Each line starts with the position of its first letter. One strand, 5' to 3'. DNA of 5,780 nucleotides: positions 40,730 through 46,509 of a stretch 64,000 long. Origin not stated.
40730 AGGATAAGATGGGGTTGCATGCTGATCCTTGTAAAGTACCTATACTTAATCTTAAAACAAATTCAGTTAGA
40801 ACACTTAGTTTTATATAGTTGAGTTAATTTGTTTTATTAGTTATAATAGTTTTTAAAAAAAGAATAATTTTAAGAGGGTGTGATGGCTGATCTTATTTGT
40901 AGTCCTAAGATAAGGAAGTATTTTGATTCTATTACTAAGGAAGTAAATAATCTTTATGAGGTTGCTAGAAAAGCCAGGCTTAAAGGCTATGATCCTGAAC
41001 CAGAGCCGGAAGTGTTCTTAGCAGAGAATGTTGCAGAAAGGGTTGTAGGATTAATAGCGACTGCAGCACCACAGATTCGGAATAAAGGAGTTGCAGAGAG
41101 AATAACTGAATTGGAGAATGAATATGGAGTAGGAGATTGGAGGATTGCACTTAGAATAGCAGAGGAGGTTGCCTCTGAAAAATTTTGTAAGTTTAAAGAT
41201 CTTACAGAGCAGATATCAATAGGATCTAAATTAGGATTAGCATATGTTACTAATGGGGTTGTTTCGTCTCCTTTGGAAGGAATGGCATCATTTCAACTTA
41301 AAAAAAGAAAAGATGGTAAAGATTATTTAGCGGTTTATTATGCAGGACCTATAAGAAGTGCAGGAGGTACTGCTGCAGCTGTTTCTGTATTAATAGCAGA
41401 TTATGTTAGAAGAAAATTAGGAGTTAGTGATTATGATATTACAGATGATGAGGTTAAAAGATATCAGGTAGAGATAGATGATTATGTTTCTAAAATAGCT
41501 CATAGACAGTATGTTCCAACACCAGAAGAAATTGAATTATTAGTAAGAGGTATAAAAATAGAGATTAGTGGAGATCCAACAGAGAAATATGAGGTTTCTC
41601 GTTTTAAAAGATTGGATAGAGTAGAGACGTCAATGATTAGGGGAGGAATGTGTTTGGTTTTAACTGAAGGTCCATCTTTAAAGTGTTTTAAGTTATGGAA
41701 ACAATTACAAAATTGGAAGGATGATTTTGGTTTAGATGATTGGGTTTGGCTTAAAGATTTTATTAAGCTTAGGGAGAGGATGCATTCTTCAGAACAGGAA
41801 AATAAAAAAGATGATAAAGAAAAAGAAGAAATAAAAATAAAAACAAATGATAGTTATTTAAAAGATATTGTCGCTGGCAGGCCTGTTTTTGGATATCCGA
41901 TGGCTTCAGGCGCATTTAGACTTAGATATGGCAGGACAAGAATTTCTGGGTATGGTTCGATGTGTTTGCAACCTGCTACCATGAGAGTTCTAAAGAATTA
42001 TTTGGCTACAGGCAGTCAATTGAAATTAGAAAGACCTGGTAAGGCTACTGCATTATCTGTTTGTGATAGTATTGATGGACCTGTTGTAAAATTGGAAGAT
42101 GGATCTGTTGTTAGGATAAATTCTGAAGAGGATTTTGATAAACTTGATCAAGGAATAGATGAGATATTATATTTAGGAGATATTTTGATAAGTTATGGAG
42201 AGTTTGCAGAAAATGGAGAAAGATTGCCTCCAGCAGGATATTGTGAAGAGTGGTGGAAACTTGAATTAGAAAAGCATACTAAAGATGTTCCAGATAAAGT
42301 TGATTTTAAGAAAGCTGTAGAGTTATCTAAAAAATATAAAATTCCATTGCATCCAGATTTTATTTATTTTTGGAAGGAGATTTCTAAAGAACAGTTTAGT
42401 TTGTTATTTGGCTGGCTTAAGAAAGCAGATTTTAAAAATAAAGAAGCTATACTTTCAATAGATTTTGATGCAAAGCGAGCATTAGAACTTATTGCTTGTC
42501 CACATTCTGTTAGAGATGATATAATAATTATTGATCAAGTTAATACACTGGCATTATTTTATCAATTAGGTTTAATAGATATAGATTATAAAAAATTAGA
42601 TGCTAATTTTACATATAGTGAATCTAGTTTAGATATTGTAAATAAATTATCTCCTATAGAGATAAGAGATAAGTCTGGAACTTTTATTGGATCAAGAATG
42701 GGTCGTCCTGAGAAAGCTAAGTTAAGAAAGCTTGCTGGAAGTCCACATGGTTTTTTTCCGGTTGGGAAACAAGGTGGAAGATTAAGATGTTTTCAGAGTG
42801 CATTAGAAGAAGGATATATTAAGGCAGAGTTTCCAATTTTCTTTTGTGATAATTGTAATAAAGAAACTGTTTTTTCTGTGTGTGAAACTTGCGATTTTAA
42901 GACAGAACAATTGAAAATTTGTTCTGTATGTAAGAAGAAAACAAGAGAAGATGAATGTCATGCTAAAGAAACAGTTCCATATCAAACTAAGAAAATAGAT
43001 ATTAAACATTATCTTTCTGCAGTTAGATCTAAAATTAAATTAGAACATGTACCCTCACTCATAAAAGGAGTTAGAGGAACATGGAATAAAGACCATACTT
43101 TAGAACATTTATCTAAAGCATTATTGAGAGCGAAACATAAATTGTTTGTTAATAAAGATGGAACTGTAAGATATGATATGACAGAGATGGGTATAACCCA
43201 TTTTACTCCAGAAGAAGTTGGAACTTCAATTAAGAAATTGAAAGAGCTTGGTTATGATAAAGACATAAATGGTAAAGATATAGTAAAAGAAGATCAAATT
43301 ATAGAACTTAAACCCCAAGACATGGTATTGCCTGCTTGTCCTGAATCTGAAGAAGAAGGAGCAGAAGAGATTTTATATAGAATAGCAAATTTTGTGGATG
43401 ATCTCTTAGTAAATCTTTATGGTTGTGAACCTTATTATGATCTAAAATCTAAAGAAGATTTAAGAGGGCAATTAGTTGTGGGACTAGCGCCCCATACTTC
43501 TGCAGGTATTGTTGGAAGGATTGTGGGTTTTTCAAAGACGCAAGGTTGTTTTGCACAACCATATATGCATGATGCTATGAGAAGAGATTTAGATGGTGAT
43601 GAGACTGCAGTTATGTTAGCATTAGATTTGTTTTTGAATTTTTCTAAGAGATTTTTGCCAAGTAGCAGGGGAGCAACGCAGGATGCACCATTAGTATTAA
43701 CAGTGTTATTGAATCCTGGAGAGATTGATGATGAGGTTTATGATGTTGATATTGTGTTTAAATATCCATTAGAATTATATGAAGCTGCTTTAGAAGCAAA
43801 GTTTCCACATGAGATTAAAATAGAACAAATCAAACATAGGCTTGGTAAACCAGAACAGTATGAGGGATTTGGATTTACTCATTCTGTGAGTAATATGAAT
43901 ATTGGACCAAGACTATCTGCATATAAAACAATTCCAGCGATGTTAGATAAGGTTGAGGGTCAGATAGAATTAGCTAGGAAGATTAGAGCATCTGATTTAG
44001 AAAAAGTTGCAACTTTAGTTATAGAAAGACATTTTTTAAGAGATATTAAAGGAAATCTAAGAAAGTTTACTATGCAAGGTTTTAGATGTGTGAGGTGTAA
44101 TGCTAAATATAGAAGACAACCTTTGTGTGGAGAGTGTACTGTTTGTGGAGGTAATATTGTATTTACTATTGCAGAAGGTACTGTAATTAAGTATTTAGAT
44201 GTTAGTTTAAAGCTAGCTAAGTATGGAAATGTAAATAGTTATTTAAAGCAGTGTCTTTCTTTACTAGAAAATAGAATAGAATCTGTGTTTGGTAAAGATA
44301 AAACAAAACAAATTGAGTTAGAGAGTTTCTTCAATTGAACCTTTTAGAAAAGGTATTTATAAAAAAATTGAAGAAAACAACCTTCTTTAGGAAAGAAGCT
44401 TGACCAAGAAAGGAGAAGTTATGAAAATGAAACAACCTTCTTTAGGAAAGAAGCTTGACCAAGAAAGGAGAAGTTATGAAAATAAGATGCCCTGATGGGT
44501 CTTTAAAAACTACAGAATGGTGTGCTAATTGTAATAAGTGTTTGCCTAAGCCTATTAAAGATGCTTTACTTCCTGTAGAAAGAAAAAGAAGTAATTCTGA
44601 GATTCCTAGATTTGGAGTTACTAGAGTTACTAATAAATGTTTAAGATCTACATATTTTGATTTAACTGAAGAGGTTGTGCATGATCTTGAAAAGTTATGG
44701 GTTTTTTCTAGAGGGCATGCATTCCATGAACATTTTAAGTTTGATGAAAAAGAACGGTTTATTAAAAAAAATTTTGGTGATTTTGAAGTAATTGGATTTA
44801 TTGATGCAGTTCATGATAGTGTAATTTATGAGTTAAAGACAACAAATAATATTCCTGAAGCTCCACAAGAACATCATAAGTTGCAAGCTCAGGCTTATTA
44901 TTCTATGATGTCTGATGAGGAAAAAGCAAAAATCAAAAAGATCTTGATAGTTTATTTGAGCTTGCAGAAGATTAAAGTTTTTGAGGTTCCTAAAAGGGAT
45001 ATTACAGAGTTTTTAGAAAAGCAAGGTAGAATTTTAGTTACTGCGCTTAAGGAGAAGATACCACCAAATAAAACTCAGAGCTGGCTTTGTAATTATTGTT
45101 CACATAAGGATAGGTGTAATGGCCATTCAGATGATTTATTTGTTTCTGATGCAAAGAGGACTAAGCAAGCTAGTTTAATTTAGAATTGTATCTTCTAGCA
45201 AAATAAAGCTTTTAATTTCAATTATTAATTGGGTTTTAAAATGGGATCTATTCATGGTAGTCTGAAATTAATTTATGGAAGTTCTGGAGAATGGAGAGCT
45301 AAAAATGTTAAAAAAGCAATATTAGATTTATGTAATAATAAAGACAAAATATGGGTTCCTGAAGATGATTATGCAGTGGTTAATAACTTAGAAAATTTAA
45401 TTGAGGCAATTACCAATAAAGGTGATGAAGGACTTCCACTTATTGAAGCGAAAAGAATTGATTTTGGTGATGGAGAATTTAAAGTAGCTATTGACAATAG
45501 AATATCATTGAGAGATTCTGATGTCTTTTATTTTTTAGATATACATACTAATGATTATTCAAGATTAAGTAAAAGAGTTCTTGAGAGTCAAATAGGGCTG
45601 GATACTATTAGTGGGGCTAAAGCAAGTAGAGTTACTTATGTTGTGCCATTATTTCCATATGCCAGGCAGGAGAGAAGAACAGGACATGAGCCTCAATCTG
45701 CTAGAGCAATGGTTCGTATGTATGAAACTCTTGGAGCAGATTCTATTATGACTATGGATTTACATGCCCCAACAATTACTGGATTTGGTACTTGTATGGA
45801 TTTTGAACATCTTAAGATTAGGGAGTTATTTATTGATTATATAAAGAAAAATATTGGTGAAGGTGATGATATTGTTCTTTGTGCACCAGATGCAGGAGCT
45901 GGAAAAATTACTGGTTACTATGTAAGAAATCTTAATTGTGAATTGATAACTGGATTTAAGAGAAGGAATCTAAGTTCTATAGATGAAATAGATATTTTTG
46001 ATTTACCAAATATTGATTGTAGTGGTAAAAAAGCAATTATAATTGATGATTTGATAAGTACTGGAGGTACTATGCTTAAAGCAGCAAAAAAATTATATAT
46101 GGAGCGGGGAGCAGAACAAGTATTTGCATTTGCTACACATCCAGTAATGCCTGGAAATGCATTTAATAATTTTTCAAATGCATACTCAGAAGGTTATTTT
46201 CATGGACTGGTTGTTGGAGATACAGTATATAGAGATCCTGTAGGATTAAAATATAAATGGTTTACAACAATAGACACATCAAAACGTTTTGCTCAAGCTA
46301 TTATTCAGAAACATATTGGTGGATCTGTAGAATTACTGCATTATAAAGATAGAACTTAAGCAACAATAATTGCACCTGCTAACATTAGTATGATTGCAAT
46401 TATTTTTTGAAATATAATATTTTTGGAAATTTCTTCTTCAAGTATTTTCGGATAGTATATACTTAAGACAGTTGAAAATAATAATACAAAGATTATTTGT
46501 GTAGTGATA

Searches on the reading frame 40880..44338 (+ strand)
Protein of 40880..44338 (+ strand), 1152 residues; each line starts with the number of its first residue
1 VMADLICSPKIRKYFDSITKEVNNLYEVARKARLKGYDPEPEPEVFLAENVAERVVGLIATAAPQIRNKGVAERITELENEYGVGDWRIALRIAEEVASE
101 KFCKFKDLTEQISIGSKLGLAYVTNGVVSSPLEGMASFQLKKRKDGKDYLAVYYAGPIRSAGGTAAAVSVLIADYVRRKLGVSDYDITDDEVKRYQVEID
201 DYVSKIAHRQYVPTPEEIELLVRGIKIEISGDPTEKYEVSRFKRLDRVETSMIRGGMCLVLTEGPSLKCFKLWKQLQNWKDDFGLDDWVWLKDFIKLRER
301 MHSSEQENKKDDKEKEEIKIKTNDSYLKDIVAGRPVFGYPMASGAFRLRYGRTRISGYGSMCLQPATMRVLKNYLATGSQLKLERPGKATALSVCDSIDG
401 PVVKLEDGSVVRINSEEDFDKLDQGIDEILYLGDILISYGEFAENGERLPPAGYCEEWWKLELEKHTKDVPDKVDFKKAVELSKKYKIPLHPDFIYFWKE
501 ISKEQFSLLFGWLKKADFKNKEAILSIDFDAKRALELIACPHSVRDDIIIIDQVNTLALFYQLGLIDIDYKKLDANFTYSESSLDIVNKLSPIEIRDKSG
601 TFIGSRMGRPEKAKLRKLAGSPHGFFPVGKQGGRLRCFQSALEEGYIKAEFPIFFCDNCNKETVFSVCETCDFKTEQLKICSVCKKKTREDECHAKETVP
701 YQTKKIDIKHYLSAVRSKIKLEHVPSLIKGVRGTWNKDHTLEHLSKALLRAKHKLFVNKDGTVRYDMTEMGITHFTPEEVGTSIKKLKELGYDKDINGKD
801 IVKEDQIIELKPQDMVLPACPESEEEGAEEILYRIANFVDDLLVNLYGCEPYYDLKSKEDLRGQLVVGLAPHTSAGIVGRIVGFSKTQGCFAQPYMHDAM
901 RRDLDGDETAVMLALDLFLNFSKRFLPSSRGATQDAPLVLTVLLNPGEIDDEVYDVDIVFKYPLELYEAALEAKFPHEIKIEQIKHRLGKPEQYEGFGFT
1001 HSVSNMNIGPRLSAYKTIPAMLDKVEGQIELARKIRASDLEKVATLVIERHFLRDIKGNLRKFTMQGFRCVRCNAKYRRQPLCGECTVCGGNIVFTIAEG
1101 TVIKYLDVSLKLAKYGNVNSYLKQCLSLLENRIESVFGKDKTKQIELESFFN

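Call 4: search_protein_families(library=pfam, proteins=[window:40880-44338:+])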
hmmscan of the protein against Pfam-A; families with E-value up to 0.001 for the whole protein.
window:40880-44338:+ (1152 aa): 3 families
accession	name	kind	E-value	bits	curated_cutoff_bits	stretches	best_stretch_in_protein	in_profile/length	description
PF24844.1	PolC_DP2_central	-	1.1e-121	406.7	24.3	1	314-688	2-370/372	DNA polymerase II large subunit DP2, central domain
PF24846.1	PolC_DP2_cat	-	5.2e-113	377.4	24.3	1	726-1024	6-299/299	DNA polymerase II large subunit DP2, catalytic domain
PF03833.19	PolC_DP2_N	-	3.6e-84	282.6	24.3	1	13-296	1-270/271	DNA polymerase II large subunit DP2, N-terminal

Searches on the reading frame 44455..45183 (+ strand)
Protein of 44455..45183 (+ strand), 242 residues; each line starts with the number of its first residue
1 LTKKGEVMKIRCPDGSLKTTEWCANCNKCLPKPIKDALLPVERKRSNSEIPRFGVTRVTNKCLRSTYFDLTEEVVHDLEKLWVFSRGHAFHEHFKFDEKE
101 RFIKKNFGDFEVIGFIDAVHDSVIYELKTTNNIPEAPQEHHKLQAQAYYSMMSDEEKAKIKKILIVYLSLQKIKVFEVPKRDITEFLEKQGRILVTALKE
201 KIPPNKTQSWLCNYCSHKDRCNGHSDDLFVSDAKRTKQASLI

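Call 4: search_protein_families(library=pfam, proteins=[window:44455-45183:+])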
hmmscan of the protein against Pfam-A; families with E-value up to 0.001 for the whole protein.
window:44455-45183:+ (242 aa): 2 families
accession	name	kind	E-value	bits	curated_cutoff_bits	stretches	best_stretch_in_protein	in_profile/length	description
PF12705.13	PDDEXK_1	-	4.6e-10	40.3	22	1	82-222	98-247/247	PD-(D/E)XK nuclease superfamily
PF01930.23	Cas_Cas4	-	1.2e-07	32.4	22.7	1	84-221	31-158/160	Domain of unknown function DUF83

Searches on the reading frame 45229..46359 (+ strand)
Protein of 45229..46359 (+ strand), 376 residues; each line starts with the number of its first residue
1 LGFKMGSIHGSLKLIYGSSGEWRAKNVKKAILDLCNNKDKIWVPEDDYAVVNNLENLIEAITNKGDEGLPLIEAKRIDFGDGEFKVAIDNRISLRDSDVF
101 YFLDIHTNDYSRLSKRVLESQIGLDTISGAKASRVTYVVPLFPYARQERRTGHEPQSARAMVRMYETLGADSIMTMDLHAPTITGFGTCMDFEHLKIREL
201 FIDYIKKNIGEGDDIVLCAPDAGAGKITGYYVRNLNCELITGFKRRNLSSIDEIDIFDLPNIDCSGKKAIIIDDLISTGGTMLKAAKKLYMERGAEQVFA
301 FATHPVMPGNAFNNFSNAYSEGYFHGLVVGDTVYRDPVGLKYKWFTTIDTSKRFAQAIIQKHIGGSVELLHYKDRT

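Call 4: search_protein_families(library=pfam, proteins=[window:45229-46359:+])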
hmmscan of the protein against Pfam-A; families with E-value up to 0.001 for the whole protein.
window:45229-46359:+ (376 aa): 3 families
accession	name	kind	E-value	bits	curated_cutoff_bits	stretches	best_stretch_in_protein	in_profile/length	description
PF13793.12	Pribosyltran_N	-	1e-16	61.3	25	1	54-169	9-117/117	N-terminal domain of ribose phosphate pyrophosphokinase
PF14572.12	Pribosyl_synth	-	1.2e-10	42.1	27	1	263-369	80-181/184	Phosphoribosyl synthetase-associated domain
PF00156.33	Pribosyltran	-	1.3e-07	31.5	26.3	1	196-298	14-118/158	Phosphoribosyl transferase domain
